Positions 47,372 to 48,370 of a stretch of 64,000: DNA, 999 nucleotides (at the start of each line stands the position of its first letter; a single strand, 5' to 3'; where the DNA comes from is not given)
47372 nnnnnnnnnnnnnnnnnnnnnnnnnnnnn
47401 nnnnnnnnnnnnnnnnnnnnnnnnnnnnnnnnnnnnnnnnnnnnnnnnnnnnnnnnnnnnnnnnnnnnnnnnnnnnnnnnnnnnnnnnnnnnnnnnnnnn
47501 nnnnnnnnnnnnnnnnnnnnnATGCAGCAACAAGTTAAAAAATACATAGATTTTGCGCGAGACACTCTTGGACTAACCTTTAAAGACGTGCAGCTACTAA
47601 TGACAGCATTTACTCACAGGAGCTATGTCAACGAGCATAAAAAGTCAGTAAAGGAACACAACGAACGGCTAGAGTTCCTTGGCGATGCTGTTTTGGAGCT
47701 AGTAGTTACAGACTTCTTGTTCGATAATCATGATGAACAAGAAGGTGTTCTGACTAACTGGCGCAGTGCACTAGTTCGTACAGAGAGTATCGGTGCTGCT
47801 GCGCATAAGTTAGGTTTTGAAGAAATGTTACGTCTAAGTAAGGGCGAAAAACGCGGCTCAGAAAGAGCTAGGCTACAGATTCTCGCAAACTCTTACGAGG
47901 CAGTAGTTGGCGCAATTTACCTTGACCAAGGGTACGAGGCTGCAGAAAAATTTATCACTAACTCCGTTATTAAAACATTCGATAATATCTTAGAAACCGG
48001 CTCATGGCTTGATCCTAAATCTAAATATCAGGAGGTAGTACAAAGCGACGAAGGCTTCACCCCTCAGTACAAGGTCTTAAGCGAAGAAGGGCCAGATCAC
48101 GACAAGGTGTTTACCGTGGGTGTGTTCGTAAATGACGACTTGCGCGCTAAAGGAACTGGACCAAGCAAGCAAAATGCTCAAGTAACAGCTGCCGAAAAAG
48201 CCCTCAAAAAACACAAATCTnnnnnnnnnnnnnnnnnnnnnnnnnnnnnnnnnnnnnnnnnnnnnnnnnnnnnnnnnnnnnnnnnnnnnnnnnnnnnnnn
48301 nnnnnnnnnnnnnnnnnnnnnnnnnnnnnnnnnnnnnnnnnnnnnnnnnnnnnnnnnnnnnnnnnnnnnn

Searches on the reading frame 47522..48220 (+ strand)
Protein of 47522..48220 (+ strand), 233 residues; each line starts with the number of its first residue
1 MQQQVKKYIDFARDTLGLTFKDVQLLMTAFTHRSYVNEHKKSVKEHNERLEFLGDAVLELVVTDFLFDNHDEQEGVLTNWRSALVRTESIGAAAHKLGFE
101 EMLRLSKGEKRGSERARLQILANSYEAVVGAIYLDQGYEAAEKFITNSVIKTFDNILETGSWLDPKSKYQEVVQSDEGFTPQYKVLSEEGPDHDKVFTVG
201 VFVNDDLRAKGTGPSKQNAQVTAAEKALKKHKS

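Call 98: search_protein_families(library=pfam, max_evalue=0.001, proteins=[window:47522-48220:+])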
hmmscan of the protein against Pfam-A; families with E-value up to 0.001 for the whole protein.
window:47522-48220:+ (233 aa): 4 families
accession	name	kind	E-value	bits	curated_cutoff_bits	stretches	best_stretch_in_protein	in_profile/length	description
PF14622.11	Ribonucleas_3_3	-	7.1e-39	133.3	35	1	23-151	2-126/128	Ribonuclease-III-like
PF00636.31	Ribonuclease_3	-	9.3e-24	84.6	27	1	48-137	1-102/102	Ribonuclease III domain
PF00035.32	dsrm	-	7.3e-14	52.5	23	1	165-230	1-65/66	Double-stranded RNA binding motif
PF22935.1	RM44_endonuclase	-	1.9e-05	25.2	27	1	19-132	16-139/139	Large ribosomal subunit protein mL44, endonuclease domain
